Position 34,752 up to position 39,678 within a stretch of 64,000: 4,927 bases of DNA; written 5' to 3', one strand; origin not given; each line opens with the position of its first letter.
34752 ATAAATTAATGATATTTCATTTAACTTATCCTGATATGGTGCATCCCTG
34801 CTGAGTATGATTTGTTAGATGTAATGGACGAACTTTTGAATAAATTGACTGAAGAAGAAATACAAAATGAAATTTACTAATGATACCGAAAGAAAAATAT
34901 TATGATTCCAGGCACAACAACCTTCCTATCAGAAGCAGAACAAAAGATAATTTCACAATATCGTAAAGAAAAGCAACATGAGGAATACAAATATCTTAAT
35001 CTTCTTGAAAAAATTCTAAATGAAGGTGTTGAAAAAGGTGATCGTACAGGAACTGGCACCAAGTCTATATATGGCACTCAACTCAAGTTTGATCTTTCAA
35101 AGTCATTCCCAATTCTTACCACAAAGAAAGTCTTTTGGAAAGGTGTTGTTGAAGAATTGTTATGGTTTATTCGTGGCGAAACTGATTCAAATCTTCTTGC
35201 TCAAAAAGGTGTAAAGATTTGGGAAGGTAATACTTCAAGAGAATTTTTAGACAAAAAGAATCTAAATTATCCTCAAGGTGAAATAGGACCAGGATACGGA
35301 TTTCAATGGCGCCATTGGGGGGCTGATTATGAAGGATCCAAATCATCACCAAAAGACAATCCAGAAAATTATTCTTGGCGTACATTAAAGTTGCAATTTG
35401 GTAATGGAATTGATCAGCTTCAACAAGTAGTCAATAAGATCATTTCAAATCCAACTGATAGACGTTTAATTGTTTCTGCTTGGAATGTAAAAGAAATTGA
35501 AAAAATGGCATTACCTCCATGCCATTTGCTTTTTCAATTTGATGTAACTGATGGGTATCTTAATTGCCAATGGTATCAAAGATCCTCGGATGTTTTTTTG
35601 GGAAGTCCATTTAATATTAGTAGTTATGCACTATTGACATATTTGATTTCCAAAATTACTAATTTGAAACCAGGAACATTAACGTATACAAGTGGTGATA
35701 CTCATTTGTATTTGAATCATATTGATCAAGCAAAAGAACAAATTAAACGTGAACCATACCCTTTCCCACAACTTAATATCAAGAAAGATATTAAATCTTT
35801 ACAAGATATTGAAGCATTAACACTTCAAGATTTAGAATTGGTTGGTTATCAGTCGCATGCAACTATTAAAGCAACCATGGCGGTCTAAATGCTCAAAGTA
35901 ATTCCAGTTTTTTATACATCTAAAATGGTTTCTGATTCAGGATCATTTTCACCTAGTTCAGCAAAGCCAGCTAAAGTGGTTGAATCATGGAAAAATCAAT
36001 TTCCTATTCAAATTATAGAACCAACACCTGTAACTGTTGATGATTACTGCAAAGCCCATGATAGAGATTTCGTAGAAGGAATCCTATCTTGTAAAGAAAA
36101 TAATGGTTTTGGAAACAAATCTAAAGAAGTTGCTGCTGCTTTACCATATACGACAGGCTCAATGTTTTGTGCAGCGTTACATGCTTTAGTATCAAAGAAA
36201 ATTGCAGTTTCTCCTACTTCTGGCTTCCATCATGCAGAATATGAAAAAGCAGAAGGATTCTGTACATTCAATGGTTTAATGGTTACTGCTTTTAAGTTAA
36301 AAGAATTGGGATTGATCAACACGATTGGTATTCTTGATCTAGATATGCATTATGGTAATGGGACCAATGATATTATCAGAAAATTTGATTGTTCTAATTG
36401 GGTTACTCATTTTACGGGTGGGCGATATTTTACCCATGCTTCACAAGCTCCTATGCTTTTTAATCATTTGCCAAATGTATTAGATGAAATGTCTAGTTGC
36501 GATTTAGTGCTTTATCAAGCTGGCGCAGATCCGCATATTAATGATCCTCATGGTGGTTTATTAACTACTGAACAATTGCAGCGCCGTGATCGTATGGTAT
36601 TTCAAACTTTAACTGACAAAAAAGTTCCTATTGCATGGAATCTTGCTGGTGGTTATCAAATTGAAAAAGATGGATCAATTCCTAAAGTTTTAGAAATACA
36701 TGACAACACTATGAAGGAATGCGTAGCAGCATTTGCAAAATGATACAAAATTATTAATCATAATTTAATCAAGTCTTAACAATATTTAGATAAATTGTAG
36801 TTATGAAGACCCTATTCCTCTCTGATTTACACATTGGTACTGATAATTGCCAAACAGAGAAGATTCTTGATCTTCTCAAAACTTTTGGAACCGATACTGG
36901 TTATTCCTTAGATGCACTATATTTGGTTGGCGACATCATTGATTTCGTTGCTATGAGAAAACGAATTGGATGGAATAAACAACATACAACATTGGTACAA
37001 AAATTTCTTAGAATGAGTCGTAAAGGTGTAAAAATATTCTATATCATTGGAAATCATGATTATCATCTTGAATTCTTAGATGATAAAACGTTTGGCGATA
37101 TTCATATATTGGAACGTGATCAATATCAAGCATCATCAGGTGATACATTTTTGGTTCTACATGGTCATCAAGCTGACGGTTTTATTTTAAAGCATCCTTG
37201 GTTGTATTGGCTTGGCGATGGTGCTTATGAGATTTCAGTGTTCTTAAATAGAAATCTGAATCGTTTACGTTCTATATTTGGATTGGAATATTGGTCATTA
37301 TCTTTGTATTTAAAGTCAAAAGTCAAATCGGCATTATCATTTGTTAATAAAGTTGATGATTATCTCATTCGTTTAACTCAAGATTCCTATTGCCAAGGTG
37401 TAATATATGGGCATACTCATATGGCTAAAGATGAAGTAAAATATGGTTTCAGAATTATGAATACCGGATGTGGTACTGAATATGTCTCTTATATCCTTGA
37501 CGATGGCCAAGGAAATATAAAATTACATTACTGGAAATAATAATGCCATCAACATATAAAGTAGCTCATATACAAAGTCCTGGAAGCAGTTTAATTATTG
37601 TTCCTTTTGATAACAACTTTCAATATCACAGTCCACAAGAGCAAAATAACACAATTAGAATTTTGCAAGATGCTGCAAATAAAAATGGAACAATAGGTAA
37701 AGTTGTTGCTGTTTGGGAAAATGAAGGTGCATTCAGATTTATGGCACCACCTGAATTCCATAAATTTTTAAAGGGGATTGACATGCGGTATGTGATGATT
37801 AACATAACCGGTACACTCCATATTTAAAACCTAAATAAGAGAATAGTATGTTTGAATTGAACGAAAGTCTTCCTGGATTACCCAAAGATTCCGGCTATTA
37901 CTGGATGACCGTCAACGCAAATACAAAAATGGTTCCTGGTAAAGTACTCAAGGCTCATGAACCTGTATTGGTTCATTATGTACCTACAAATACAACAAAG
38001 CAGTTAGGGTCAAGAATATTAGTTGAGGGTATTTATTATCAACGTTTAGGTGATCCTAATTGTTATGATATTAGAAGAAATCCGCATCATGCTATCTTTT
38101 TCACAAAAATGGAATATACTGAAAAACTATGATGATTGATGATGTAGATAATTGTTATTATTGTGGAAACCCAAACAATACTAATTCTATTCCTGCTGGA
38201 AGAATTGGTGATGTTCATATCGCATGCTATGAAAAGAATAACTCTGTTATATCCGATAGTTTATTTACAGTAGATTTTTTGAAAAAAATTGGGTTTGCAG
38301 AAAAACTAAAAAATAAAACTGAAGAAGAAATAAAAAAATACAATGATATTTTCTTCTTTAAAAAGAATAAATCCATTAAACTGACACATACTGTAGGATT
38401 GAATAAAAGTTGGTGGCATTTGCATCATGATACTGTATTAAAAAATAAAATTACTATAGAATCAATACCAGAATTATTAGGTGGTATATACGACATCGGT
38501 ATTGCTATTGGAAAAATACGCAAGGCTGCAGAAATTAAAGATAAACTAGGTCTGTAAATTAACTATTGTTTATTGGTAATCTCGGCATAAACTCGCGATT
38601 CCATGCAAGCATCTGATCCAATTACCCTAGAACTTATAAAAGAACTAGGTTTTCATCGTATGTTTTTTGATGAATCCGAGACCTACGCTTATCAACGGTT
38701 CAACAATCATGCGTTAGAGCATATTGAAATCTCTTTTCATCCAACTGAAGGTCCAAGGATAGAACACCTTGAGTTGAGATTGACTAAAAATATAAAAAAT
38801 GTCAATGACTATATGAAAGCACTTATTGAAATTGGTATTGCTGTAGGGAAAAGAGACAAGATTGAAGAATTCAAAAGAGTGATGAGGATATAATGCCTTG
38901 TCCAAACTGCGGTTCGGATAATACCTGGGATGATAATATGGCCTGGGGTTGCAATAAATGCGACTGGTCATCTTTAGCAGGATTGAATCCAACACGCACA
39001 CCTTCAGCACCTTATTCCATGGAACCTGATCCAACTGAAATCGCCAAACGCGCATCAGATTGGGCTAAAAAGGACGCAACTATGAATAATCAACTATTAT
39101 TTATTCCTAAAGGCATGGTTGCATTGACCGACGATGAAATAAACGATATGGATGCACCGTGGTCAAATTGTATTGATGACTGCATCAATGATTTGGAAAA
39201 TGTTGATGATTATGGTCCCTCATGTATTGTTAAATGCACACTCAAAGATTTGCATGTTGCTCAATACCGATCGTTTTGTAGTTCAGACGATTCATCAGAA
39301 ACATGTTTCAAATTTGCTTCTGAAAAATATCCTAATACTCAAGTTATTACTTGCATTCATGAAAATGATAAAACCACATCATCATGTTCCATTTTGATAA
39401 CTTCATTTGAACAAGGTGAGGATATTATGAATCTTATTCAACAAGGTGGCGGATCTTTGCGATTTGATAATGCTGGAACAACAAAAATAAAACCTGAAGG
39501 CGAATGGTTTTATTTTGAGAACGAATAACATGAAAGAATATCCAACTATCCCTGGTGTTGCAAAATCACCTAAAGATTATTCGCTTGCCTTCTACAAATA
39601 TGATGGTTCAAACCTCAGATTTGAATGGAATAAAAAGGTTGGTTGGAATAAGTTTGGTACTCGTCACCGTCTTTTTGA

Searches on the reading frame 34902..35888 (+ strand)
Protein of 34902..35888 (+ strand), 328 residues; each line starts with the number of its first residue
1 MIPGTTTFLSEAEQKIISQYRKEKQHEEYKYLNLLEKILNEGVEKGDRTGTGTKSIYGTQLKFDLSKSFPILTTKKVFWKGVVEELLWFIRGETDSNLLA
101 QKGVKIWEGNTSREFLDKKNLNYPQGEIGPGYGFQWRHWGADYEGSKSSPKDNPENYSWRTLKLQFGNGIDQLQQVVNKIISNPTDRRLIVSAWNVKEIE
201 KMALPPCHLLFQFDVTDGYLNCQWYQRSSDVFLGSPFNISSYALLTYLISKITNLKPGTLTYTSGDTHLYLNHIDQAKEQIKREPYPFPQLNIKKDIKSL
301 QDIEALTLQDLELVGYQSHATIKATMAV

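Call 12: search_protein_families(library=phrogs, proteins=[window:34902-35888:+], max_evalue=0.00001)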
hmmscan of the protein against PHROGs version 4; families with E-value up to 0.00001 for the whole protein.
window:34902-35888:+ (328 aa): 4 families
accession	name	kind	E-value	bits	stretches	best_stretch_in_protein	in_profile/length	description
phrog_160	-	DNA, RNA and nucleotide metabolism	1.9e-113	379.8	1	18-328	23-308/335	thymidylate synthase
phrog_5682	-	DNA, RNA and nucleotide metabolism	2.1e-62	211.2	1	101-328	23-209/209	thymidylate synthase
phrog_5131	-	DNA, RNA and nucleotide metabolism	7.1e-20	72.6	1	30-299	12-248/357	thymidylate synthase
phrog_3676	-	DNA, RNA and nucleotide metabolism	5e-13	50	1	170-282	113-239/351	thymidylate synthase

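Call 79: search_protein_families(library=ncbifam, proteins=[window:34902-35888:+], max_evalue=0.0001)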
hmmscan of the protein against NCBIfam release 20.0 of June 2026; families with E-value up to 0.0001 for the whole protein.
window:34902-35888:+ (328 aa): 8 families
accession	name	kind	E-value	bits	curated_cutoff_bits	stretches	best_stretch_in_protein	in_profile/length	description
NF002497.0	PRK01827.1-3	equivalog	1.8e-104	348.7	327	2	158-328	97-264/264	thymidylate synthase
TIGR03284.1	thym_sym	equivalog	8.6e-100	333.7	108.35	2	158-328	129-296/296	thymidylate synthase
NF002496.0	PRK01827.1-2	equivalog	1.7e-96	323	325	2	158-328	151-318/318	thymidylate synthase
NF002499.0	PRK01827.1-5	equivalog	1.4e-93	312.9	405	2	158-328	97-264/264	thymidylate synthase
NF010393.0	PRK13821.1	equivalog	2.3e-61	207.6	576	1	30-328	3-323/323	thymidylate synthase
NF002495.0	PRK01827.1-1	equivalog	2.5e-47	161.8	327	1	28-328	5-279/279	thymidylate synthase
NF002498.0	PRK01827.1-4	equivalog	1.8e-44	152.1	427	2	161-327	114-282/283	thymidylate synthase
TIGR03283.1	thy_syn_methano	equivalog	1.7e-15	57.1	174.55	1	143-275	90-197/201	thymidylate synthase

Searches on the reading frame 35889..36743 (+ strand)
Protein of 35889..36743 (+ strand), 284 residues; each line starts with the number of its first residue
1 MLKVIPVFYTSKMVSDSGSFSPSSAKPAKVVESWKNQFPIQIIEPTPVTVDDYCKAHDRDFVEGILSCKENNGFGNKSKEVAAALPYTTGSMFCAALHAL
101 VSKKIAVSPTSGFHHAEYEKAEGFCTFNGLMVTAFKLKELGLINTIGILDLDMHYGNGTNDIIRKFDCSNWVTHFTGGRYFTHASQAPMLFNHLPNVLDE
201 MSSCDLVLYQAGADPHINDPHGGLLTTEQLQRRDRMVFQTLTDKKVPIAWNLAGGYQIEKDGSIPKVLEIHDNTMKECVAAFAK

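Call 75: search_protein_families(library=pfam, proteins=[window:35889-36743:+], max_evalue=0.001)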
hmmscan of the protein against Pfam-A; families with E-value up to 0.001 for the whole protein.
window:35889-36743:+ (284 aa): 1 family
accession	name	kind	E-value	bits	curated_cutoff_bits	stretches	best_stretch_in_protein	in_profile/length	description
PF00850.24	Hist_deacetyl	-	5.4e-29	101.9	27.9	2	41-164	25-162/298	Histone deacetylase domain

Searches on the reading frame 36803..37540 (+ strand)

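Call 75: search_protein_families(library=pfam, proteins=[window:36803-37540:+], max_evalue=0.001)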
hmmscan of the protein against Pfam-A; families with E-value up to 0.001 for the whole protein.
window:36803-37540:+ (245 aa): 2 families
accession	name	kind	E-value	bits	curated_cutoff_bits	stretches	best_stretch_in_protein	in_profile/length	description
PF00149.33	Metallophos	-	1e-10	42.8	21.5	1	1-207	1-190/191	Calcineurin-like phosphoesterase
PF12850.12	Metallophos_2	-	5.7e-09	36.6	27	0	1-124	1-92/154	Calcineurin-like phosphoesterase superfamily domain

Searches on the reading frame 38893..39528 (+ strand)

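Call 75: search_protein_families(library=pfam, proteins=[window:38893-39528:+], max_evalue=0.001)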
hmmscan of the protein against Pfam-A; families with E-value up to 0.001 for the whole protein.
window:38893-39528:+ (211 aa): 1 family
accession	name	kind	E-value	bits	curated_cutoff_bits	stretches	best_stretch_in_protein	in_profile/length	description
PF08274.17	Zn_Ribbon_YjdM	-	0.00072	20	30.8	0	2-23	4-25/30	PhnA Zinc-Ribbon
